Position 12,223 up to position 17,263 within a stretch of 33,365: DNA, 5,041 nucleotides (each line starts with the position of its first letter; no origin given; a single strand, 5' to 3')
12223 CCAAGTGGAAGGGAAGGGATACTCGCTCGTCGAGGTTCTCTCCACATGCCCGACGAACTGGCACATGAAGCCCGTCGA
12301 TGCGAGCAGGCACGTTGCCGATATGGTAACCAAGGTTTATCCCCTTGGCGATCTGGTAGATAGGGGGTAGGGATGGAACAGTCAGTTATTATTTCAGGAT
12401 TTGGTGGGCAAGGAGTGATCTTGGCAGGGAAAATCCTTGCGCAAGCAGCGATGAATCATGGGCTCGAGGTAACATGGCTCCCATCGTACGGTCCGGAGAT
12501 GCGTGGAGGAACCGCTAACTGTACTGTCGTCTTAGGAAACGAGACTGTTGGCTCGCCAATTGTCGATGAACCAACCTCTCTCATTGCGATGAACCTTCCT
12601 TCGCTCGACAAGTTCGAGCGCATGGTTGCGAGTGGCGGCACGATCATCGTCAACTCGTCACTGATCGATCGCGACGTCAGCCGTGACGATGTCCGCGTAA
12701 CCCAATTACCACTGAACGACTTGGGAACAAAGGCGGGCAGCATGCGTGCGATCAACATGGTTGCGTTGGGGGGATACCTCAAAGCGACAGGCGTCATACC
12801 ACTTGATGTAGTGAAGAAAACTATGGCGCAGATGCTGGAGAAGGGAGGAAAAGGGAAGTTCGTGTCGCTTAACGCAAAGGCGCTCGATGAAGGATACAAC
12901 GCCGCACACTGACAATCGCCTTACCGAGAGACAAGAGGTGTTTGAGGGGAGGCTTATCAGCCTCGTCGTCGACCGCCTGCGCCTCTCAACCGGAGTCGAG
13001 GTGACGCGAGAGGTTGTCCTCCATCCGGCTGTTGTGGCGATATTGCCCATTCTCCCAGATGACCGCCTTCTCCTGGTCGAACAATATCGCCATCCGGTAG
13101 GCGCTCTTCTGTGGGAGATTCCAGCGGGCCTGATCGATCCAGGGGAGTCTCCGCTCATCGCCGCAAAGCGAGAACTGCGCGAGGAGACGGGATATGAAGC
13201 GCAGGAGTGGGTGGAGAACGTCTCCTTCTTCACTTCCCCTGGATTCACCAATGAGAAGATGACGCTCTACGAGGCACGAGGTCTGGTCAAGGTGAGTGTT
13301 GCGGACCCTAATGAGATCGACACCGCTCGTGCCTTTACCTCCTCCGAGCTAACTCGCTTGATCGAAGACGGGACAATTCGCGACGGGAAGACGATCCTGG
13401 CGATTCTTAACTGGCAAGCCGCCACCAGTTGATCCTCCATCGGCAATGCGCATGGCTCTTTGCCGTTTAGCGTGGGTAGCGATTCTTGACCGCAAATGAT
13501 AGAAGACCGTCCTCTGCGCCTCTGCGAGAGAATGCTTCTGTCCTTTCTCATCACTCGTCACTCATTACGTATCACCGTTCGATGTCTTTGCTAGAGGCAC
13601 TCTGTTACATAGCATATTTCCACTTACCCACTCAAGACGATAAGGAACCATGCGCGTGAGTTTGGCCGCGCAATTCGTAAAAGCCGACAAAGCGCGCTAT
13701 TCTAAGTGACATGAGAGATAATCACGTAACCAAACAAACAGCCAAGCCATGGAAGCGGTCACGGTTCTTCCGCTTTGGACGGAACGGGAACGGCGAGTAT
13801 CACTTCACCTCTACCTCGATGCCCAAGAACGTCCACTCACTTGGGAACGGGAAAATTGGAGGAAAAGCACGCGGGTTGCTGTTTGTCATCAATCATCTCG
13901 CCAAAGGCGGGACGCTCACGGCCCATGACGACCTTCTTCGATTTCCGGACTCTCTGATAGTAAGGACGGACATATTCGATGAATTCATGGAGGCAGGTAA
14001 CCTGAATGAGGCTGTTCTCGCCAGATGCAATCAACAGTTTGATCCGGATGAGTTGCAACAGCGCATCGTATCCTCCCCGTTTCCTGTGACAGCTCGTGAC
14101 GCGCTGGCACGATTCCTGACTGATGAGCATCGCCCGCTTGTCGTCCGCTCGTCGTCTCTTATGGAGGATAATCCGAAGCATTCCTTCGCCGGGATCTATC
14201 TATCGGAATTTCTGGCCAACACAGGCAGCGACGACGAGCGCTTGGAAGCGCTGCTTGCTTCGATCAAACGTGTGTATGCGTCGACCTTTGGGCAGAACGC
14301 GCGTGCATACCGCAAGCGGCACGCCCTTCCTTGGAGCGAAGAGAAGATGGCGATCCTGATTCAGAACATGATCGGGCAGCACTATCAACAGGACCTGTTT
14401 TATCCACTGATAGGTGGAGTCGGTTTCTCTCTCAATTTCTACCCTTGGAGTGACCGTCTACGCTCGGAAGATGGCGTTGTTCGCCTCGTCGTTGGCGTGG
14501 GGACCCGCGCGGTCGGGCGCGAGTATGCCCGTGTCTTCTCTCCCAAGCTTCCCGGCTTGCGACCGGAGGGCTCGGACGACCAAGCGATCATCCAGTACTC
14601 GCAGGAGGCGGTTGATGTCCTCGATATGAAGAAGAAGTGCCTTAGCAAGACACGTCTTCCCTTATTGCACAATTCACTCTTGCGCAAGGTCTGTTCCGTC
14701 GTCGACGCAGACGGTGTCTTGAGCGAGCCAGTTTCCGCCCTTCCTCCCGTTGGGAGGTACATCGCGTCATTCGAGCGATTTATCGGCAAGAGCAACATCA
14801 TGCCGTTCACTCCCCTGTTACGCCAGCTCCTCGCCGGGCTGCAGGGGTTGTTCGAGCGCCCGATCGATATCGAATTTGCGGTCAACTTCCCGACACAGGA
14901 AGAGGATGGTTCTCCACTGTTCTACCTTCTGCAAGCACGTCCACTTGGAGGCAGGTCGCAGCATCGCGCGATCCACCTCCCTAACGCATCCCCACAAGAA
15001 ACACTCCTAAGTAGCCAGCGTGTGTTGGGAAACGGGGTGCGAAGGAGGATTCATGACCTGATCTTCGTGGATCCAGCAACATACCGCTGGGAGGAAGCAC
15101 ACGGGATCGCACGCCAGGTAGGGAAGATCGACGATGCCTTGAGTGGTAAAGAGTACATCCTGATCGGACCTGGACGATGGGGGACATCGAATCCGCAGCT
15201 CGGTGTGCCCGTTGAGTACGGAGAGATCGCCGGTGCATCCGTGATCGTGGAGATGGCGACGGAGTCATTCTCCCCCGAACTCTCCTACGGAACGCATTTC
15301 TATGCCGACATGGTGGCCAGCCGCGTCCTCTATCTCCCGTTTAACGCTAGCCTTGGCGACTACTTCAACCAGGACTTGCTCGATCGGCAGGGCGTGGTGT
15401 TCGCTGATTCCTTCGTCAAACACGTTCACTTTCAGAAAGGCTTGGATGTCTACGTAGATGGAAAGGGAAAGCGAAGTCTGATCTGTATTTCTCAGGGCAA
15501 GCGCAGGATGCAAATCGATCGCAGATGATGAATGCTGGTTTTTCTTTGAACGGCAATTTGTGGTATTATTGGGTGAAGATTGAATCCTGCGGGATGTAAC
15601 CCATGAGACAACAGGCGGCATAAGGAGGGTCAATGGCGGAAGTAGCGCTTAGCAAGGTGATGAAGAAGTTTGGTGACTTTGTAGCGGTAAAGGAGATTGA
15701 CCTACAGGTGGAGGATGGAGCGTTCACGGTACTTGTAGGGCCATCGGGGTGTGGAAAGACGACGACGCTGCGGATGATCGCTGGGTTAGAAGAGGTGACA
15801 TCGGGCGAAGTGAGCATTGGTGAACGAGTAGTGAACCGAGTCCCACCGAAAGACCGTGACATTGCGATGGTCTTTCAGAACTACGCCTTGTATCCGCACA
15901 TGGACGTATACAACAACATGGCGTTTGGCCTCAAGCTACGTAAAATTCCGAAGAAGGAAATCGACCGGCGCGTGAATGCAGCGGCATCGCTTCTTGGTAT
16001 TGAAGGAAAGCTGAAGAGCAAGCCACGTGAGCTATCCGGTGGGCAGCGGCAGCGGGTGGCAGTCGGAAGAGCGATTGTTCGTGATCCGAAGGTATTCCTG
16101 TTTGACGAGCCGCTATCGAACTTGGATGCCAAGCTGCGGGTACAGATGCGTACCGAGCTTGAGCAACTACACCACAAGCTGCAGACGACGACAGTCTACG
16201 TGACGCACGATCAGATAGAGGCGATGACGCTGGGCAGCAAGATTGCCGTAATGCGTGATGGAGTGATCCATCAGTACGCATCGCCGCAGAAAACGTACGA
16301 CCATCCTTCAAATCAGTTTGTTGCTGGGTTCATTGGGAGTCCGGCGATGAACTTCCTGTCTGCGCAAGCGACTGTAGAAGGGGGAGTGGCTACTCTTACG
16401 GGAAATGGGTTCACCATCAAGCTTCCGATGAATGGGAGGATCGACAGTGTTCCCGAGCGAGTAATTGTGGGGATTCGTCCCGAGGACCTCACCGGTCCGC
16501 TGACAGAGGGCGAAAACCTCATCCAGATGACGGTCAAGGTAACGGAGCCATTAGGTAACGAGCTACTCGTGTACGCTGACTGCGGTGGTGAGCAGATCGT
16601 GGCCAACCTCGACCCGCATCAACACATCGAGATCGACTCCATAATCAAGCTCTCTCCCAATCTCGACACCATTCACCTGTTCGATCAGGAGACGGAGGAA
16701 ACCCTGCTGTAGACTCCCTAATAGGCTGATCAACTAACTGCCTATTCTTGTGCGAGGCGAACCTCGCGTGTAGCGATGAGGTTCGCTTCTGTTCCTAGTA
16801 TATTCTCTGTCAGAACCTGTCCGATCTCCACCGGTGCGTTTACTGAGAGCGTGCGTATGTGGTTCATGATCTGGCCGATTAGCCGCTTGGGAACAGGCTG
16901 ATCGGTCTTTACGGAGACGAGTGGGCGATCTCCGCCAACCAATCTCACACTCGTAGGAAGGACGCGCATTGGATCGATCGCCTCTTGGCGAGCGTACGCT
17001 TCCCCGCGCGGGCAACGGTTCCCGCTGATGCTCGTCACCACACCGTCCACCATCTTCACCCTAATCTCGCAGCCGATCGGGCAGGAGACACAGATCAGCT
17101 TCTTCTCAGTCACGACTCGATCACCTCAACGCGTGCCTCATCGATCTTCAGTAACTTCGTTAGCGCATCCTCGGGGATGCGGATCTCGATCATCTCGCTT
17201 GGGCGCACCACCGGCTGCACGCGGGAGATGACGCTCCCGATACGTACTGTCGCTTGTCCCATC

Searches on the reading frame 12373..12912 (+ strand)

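Call 7: search_protein_families(library=pfam, proteins=[window:12373-12912:+], max_evalue=0.001)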
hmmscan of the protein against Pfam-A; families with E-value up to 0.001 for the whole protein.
window:12373-12912:+ (179 aa): 1 family
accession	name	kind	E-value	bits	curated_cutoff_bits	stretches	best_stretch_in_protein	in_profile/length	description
PF01558.24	POR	-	2.3e-40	139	27.4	1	11-176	1-173/173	Pyruvate ferredoxin/flavodoxin oxidoreductase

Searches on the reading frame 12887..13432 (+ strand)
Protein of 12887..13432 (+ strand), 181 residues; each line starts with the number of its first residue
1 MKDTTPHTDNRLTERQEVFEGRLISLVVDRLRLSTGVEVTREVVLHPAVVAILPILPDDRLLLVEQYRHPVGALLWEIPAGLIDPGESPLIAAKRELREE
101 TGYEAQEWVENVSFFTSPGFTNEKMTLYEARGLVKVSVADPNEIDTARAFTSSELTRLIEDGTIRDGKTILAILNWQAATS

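Call 7: search_protein_families(library=pfam, proteins=[window:12887-13432:+], max_evalue=0.001)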
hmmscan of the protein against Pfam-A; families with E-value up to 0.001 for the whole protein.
window:12887-13432:+ (181 aa): 1 family
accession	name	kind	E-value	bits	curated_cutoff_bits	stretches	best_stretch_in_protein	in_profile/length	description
PF00293.34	NUDIX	-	6.5e-20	71.9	21.1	1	46-168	3-129/134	NUDIX domain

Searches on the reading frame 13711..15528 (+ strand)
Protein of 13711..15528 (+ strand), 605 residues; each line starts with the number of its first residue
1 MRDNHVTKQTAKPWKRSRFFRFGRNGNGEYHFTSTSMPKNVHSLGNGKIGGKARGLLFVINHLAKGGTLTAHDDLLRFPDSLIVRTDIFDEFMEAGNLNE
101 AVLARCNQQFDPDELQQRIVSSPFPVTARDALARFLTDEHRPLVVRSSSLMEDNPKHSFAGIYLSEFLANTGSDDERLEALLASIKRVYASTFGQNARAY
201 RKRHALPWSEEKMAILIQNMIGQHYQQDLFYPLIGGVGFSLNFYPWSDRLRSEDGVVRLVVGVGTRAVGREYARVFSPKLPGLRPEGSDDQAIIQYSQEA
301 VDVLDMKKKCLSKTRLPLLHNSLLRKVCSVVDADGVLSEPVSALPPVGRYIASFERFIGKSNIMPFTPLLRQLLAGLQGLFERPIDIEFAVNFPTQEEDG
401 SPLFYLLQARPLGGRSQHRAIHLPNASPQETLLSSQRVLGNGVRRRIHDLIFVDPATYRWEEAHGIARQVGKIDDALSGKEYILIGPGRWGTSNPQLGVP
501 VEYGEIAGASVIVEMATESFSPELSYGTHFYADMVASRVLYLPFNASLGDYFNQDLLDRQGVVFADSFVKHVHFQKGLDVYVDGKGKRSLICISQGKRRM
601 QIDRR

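Call 7: search_protein_families(library=pfam, proteins=[window:13711-15528:+], max_evalue=0.001)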
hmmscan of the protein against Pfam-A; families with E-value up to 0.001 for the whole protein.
window:13711-15528:+ (605 aa): 1 family
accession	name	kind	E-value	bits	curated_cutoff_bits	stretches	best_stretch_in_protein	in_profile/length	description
PF01326.24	PPDK_N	-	2.2e-41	142.7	27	1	48-420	3-317/328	Pyruvate phosphate dikinase, AMP/ATP-binding domain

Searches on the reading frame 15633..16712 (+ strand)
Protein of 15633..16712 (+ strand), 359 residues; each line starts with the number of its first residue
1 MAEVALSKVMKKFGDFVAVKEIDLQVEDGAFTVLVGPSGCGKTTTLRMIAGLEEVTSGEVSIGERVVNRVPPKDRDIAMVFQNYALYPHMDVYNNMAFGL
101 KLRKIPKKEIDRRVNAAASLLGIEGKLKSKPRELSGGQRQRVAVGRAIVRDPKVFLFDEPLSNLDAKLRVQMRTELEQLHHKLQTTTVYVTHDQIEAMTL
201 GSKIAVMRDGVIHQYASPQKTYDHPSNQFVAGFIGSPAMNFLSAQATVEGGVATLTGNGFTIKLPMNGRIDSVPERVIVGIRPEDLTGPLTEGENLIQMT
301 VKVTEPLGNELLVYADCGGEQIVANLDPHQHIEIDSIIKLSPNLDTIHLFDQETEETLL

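Call 7: search_protein_families(library=pfam, proteins=[window:15633-16712:+], max_evalue=0.001)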
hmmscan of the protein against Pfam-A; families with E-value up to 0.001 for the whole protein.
window:15633-16712:+ (359 aa): 7 families
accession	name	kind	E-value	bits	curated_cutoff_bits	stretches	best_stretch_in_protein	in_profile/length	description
PF00005.33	ABC_tran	-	3.6e-32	112.2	25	1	20-161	2-136/137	ABC transporter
PF17912.7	OB_MalK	-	2.7e-11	44.6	27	1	235-286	1-53/53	MalK OB fold domain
PF08402.16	TOBE_2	-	3.7e-06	27.4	21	1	279-350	1-76/76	TOBE domain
PF02463.25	SMC_N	-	1.4e-05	25.1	40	1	21-211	17-218/220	RecF/RecN/SMC N terminal domain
PF13304.12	AAA_21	-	2.3e-05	25.1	27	0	31-52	1-22/304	AAA domain, putative AbiEii toxin, Type IV TA system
PF13401.12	AAA_22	-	0.00034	21.4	27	1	29-63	5-33/130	AAA domain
PF03459.23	TOBE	-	0.00068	20.2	22.3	0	291-329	1-40/64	TOBE domain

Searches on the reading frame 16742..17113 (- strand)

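Call 7: search_protein_families(library=pfam, proteins=[window:16742-17113:-], max_evalue=0.001)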
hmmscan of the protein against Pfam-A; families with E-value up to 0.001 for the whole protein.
window:16742-17113:- (123 aa): 1 family
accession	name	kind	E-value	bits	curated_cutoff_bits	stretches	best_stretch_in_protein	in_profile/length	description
PF07892.16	DUF1667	-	2.3e-30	104.9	27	1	35-116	1-82/82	Protein of unknown function (DUF1667)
